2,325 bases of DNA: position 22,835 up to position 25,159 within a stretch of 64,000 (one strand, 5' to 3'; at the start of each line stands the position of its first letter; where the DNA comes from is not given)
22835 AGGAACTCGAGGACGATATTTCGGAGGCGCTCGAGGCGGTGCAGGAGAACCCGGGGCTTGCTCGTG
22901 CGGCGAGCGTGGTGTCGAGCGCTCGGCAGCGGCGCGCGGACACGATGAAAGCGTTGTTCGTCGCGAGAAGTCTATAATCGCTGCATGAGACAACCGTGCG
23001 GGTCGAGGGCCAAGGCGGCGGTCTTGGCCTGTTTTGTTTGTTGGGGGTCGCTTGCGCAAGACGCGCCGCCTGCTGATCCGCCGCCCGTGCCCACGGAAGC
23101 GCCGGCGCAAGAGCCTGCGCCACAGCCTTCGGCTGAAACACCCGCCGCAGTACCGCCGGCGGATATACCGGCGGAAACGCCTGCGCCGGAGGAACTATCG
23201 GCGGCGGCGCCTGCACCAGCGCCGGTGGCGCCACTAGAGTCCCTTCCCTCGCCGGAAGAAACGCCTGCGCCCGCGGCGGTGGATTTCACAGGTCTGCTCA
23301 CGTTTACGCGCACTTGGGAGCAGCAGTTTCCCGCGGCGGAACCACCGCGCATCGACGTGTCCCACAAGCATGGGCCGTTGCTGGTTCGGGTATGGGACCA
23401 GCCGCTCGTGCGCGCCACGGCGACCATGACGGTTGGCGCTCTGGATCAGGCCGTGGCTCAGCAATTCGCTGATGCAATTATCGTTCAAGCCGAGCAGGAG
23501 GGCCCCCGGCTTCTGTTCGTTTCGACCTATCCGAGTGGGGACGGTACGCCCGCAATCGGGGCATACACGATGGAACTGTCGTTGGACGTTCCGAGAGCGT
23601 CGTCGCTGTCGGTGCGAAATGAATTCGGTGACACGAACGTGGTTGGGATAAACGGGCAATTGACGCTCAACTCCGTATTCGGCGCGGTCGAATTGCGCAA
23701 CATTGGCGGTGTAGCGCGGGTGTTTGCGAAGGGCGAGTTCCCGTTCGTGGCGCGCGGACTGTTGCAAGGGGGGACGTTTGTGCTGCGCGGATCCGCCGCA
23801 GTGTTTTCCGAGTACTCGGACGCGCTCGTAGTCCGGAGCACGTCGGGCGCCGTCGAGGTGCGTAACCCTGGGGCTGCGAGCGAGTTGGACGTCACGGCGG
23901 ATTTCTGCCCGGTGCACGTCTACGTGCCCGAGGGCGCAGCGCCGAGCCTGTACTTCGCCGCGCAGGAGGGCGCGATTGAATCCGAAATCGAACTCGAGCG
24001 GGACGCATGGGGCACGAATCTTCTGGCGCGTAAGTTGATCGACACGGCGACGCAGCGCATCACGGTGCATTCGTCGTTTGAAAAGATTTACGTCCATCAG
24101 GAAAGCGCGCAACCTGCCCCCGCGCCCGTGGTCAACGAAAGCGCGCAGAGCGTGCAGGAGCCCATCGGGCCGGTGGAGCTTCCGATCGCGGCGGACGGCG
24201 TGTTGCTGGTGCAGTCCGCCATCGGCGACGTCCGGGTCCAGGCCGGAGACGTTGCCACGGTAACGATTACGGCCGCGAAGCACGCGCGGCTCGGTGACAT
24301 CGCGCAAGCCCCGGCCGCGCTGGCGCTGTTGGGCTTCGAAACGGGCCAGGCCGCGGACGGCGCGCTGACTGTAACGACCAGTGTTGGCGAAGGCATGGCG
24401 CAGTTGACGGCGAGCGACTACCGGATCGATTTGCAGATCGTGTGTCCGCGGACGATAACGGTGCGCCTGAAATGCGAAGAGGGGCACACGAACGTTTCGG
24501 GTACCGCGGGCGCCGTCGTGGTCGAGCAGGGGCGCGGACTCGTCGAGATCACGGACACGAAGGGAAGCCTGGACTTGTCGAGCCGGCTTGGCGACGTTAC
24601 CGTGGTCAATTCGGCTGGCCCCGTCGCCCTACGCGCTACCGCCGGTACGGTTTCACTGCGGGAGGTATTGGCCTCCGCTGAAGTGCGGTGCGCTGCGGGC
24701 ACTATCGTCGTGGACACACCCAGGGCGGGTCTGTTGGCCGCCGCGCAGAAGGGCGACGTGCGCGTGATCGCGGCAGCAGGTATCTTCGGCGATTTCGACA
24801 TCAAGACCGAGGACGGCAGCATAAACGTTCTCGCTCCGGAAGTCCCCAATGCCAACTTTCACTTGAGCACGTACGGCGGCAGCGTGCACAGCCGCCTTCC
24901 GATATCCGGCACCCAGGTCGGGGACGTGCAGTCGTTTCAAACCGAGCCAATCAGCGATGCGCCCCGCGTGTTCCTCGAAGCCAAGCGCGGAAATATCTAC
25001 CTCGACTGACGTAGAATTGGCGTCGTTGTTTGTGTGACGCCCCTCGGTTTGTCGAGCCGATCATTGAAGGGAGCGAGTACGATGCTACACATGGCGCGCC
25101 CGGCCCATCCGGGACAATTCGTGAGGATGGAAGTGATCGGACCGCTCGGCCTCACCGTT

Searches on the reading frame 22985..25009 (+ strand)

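Call 42: search_protein_families(library=pfam, proteins=[window:22985-25009:+], max_evalue=0.00001)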
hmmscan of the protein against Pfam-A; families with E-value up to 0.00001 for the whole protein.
window:22985-25009:+ (674 aa): 1 family
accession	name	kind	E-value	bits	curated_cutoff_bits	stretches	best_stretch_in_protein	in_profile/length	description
PF13349.12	DUF4097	-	5.2e-09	36.3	22.9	1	416-638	13-212/247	Toastrack DUF4097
